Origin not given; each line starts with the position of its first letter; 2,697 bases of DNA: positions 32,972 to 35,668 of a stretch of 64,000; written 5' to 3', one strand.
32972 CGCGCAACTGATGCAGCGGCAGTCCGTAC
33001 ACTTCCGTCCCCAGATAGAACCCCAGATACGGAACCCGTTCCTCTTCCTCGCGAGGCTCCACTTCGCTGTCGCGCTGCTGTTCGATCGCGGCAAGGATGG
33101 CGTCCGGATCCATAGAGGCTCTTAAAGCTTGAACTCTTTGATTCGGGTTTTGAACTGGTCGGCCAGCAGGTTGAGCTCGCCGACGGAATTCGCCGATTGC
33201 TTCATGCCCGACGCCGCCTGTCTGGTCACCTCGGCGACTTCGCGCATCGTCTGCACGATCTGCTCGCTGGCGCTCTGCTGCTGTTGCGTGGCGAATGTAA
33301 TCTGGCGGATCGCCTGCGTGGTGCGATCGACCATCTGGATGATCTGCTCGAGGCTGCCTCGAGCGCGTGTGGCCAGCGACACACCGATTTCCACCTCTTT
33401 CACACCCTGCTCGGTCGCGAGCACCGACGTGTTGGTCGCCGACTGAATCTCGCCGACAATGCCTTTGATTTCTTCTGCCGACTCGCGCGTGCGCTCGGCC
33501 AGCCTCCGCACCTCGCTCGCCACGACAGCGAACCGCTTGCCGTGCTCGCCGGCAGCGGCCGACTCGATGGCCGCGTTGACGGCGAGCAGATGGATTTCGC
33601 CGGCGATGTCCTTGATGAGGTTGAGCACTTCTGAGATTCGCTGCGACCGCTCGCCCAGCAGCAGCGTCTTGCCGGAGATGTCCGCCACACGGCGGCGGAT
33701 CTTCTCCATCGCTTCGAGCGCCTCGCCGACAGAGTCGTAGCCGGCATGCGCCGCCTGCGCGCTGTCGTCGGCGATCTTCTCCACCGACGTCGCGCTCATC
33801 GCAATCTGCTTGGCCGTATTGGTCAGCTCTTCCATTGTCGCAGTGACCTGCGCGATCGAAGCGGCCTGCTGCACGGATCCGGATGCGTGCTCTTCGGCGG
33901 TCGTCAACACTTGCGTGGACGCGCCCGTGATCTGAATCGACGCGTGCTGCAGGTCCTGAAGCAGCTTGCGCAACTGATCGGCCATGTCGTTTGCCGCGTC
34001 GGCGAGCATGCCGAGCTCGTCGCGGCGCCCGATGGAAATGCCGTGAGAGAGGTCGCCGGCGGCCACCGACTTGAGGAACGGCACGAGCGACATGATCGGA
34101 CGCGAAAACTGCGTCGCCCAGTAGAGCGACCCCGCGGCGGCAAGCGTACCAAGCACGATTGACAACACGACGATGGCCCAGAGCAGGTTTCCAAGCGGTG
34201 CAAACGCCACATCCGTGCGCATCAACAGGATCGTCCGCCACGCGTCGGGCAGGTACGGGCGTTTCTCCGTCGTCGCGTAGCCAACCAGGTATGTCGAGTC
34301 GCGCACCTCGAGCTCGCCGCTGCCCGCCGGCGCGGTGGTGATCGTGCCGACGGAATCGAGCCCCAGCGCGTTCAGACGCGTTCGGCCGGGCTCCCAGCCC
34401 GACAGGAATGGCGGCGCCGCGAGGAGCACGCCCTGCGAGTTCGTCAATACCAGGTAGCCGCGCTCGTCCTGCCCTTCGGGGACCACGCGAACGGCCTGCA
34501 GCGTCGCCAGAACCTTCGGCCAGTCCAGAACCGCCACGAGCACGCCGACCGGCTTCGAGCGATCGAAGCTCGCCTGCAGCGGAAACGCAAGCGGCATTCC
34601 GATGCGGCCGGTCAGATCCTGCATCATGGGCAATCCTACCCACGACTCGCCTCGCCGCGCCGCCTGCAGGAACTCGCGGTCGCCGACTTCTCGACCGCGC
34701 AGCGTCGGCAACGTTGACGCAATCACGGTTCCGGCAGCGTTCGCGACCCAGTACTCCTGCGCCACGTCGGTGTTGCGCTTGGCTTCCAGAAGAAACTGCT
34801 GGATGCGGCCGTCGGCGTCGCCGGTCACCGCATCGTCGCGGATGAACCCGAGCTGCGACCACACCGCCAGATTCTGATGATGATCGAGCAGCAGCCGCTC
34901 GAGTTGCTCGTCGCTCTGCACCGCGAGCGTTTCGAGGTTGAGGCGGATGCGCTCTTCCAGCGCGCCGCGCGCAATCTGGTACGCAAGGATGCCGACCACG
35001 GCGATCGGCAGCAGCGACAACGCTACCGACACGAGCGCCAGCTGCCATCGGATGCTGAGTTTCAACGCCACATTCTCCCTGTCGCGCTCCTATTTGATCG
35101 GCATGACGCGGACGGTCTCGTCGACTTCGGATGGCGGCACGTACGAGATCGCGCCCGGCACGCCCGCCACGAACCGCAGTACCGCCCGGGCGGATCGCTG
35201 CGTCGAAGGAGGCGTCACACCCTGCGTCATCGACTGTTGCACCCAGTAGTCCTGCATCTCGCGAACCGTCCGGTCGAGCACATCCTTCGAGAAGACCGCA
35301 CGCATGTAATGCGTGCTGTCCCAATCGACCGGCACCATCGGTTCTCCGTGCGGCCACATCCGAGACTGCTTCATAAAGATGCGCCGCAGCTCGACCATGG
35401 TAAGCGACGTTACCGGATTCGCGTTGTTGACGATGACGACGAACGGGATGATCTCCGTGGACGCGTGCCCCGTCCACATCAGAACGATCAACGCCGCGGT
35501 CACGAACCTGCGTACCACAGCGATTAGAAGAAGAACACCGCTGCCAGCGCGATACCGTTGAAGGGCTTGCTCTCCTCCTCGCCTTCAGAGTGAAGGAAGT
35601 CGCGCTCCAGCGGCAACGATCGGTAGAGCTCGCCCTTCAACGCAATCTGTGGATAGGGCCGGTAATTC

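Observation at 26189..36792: Wsp-like chemosensory operon that starts with a porin and a small PBP-like protein and ends in an Hpt-REC-HD-GYP output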

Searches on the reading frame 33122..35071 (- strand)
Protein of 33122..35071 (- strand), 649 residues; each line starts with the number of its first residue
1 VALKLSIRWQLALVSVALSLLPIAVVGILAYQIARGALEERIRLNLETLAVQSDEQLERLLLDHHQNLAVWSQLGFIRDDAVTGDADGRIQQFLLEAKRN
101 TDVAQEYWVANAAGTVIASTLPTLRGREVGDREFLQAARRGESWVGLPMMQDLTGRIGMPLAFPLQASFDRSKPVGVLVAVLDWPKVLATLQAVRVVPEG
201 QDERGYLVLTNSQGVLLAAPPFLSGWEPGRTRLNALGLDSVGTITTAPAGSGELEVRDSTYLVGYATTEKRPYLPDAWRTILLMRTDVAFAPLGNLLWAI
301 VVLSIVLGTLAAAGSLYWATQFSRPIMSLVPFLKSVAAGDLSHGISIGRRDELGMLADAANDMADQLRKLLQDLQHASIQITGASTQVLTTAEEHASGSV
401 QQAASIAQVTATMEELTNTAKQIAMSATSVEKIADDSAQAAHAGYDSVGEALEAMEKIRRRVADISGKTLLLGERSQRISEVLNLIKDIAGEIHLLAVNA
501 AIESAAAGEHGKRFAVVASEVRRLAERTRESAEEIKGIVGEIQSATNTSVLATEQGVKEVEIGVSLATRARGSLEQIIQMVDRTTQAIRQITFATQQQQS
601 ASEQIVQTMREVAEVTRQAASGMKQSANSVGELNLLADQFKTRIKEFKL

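Call 11: search_protein_families(library=pfam, proteins=[window:33122-35071:-], max_evalue=0.01)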
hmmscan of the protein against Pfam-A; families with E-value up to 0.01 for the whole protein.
window:33122-35071:- (649 aa): 3 families
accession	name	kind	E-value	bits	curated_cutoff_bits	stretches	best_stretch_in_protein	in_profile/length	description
PF00015.26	MCPsignal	-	1.6e-37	129.5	34.6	1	433-616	3-172/172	Methyl-accepting chemotaxis protein (MCP) signalling domain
PF02743.24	dCache_1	-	2.9e-06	27.4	45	1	37-267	2-229/240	Cache domain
PF00672.30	HAMP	-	8.6e-05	23.2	25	1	334-368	18-52/53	HAMP domain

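Call 42: search_protein_families(library=ncbifam, proteins=[window:33122-35071:-], max_evalue=0.1)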
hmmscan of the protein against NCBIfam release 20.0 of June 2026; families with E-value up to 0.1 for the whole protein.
window:33122-35071:- (649 aa): 17 families
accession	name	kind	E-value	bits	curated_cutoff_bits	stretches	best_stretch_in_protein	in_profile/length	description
NF058645.1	MCPCtpMPsAe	equivalog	9.6e-45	153.4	900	1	294-648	201-557/558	methyl-accepting chemotaxis protein CtpM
NF007309.0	PRK09793.1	equivalog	3.9e-38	131.7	903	1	300-649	190-513/533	methyl-accepting chemotaxis protein IV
NF041847.1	transduc_aer2_vibrio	equivalog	1.6e-36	125.9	1200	1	325-627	458-732/804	aerotaxis transducer Aer2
NF047851.1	MCPCitTducer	equivalog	1.2e-33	117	900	1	319-649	214-516/553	methyl-accepting chemotaxis citrate transducer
NF011615.0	PRK15041.1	equivalog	1.6e-32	112.9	947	1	298-641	194-509/554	methyl-accepting chemotaxis protein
NF011622.0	PRK15048.1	equivalog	9.7e-32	110.8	900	1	298-649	192-515/553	methyl-accepting chemotaxis protein II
NF050802.1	AspChtxCcaA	equivalog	4.9e-22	78.1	1300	1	420-592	517-681/700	aspartate chemotaxis receptor CcaA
NF012163.2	BaeS_SmeS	equivalog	7.6e-07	28.4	500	1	296-369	165-235/457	sensor histidine kinase efflux regulator BaeS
NF038263.1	prot_phos_SiaA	equivalog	2.9e-06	26.1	700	1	295-400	306-415/658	biofilm regulation protein phosphatase SiaA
NF047496.1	HK_LIC11548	equivalog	9.1e-06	24.7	750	1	299-377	276-354/589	LIC_11548 family sensor histidine kinase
NF007837.0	PRK10549.1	equivalog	2.4e-05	23.2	603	1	297-370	166-236/466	envelope stress sensor histidine kinase BaeS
NF045911.1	TCSHisKinNblS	equivalog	6.9e-05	21.4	1000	1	305-370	188-253/621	two-component system sensor histidine kinase NblS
NF007896.0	PRK10600.1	equivalog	7.1e-05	21.6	578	1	302-378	158-234/598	nitrate/nitrite two-component system sensor histidine kinase NarX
NF033092.0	HK_WalK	equivalog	0.00056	18.6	725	1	312-369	191-248/594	cell wall metabolism sensor histidine kinase WalK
NF040691.1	MtrAB_MtrB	equivalog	0.00075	18.6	450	1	304-378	194-268/507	MtrAB system histidine kinase MtrB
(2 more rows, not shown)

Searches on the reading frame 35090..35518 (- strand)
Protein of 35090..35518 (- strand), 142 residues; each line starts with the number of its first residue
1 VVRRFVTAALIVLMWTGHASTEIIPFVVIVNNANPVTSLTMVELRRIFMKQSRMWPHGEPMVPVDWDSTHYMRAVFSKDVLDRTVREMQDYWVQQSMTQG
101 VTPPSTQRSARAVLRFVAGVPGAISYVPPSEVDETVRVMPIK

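Call 11: search_protein_families(library=pfam, proteins=[window:35090-35518:-], max_evalue=0.01)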
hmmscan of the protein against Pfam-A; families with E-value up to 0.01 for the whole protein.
window:35090-35518:- (142 aa): 1 family
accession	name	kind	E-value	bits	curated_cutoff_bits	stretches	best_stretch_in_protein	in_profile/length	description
PF12849.12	PBP_like_2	-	0.00096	19.4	27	1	25-127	93-184/267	PBP superfamily domain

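Call 41: search_protein_families(library=pfam, proteins=[window:35090-35518:-], max_evalue=10)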
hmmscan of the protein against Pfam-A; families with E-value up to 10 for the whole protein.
window:35090-35518:- (142 aa): 2 families
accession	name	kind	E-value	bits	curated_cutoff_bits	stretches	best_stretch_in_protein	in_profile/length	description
PF12849.12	PBP_like_2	-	0.00096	19.4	27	1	25-127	93-184/267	PBP superfamily domain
PF19670.4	DUF6173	-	0.054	14.3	27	1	3-43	38-78/102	Family of unknown function (DUF6173)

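Call 42: search_protein_families(library=ncbifam, proteins=[window:35090-35518:-], max_evalue=0.1)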
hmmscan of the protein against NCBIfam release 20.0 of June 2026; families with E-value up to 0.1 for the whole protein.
window:35090-35518:- (142 aa): 1 family
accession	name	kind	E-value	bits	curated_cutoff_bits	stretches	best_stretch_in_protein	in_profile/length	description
TIGR02136.1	ptsS_2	subfamily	8e-06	25.2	206.6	1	26-141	122-232/295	phosphate ABC transporter substrate-binding protein PstS family protein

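Call 48: find_homologous_proteins(query=window:35090-35518:-, max_evalue=0.001)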
Query window:35090-35518:- (142 aa): 546 proteins with E <= 0.001 among 567 candidates; the best 120 are listed.
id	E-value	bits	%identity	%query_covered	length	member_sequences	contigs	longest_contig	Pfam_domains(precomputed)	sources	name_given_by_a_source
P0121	2.2e-84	298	99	96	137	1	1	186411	-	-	-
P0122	3.9e-82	291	92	100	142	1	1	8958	-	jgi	jgi:ABC-type phosphate transport system substrate-binding protein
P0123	5.0e-81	287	91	99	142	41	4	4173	-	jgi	jgi:ABC-type phosphate transport system substrate-binding protein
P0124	1.2e-80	286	90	100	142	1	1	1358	-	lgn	-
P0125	1.7e-80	285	89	100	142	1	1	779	-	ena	-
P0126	3.2e-80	285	91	99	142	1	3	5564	-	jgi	jgi:ABC-type phosphate transport system substrate-binding protein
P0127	1.5e-79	282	89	99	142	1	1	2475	-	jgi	jgi:ABC-type phosphate transport system substrate-binding protein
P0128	1.6e-79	282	90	99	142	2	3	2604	-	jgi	jgi:ABC-type phosphate transport system substrate-binding protein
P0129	5.0e-79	281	89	99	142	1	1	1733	-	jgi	-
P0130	6.8e-79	280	89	99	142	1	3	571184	-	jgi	-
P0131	6.9e-79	280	89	99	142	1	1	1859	-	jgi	jgi:ABC-type phosphate transport system substrate-binding protein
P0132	1.4e-78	279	88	100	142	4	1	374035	-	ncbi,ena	-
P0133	2.4e-78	279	89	99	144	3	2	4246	-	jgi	jgi:ABC-type phosphate transport system substrate-binding protein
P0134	4.8e-78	278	89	99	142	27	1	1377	-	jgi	jgi:ABC-type phosphate transport system substrate-binding protein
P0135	2.7e-77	275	87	100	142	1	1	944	-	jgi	jgi:ABC-type phosphate transport system substrate-binding protein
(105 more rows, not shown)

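Call 49: find_encoding_contigs(protein=P0132, flank=10000, max_places=2)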
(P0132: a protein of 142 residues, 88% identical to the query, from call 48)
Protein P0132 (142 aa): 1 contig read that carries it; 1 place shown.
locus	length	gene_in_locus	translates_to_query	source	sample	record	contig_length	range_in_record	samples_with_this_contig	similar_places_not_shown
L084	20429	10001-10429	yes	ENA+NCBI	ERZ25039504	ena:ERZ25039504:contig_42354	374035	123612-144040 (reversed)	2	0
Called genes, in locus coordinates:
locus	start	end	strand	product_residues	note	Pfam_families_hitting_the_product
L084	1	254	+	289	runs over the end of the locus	PF01068:DNA_ligase_A_M, PF04679:DNA_ligase_A_C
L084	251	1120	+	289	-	PF21686:LigD_Prim-Pol, PF01896:DNA_primase_S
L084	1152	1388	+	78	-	PF08327:AHSA1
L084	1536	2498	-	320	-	-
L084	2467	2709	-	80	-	PF13089:PP_kinase_N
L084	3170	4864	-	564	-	-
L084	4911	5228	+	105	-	-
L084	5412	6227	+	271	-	PF13709:DUF4159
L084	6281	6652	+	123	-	PF00072:Response_reg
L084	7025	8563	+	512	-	PF03150:CCP_MauG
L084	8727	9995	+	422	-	-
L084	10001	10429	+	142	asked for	-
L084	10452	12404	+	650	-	PF02743:dCache_1, PF00015:MCPsignal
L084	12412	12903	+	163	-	PF01584:CheW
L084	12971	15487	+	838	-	PF01627:Hpt, PF02518:HATPase_c, PF01584:CheW, PF00072:Response_reg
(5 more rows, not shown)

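Call 50: find_encoding_contigs(protein=P0130, flank=10000, max_places=2)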
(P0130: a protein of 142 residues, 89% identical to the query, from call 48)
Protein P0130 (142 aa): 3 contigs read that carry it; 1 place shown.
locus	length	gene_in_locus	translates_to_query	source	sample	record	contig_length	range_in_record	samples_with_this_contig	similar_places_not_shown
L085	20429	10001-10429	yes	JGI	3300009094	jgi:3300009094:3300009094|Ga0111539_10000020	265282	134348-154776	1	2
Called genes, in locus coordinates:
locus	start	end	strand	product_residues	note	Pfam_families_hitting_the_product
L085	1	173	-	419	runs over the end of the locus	PF04542:Sigma70_r2, PF08281:Sigma70_r4_2, PF20239:DUF6596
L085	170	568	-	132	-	PF03795:YCII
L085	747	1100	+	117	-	-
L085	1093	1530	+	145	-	PF08327:AHSA1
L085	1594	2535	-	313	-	-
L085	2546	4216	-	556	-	-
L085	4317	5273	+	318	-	PF05235:CHAD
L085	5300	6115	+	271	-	PF13709:DUF4159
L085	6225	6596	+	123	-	PF00072:Response_reg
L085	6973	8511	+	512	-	PF03150:CCP_MauG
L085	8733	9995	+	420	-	-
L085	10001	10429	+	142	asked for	-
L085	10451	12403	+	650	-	PF02743:dCache_1 (weak), PF00015:MCPsignal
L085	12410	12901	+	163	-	PF01584:CheW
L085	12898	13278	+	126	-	-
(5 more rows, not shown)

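Call 60: search_solved_structures(query=A5, max_evalue=10, show_alignments=2)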
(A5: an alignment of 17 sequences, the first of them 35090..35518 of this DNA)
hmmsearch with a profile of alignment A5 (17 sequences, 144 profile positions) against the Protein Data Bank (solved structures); distinct sequences matched with E-value up to 10: 6.
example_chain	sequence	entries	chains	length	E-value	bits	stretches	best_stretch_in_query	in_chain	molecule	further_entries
4exl_A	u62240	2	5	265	2e-06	31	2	105-143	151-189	Phosphate-binding protein pstS 1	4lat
4ecf_A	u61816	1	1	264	5.1e-05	26.4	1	107-141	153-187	ABC-type phosphate transport system, periplasmic component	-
4q8r_A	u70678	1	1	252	0.0011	22.1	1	28-143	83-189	Phosphate ABC transporter, phosphate-binding protein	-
4gd5_A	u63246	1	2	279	0.0015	21.7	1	28-57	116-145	Phosphate ABC transporter, phosphate-binding protein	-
1twy_A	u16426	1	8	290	0.057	16.5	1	27-76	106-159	ABC transporter, periplasmic substrate-binding protein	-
4h1x_A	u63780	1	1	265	0.56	13.3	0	26-56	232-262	Phosphate-binding protein pstS 2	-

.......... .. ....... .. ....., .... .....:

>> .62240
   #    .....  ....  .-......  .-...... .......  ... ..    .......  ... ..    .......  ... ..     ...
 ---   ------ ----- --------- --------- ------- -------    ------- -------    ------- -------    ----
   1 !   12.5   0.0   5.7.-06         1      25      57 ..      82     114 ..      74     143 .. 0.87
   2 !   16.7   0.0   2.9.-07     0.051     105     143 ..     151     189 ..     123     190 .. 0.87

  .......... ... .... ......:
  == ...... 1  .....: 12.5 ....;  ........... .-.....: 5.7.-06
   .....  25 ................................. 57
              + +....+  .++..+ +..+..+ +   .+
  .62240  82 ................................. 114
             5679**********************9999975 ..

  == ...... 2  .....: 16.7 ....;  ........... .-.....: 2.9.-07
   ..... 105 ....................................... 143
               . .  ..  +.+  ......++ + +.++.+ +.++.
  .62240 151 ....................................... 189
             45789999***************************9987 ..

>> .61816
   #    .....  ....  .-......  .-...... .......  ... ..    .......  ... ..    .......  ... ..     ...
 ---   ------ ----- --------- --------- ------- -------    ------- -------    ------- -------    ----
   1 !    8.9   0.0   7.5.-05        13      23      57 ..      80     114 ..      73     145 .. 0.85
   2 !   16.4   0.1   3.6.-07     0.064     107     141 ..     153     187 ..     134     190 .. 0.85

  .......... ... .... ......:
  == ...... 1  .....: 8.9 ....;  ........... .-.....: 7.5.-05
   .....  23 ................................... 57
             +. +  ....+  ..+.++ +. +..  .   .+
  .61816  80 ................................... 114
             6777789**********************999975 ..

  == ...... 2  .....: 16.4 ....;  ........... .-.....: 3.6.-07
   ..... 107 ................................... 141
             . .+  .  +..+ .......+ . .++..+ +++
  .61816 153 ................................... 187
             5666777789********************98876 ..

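Call 66: predict_structure(alignment_id=A5)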
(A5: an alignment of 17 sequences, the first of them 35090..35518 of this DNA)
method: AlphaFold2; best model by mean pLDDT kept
length: 142 residues; sequences in the alignment: 17
mean_pLDDT: 42.2   pTM: 0.27
mean pLDDT of the five models: 42.2, 41.2, 40.7, 39.4, 37.5
residues with pLDDT >= 90: 0; 70-90: 0; 50-70: 25; < 50: 117
segments of 3 or more residues with pLDDT < 50: 12-83, 87-89, 95-117, 119-126, 135-142
pLDDT, mean of each block of 10 residues (from residue 1): 53 41 41 39 37 25 33 40 47 48 43 47 50 47 32
secondary structure, 60 per line:
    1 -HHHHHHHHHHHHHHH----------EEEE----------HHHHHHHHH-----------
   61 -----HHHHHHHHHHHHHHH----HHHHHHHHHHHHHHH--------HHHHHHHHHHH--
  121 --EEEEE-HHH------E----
elements in order: H2-16 E27-30 H41-49 H66-80 H85-99 H108-118 E123-127
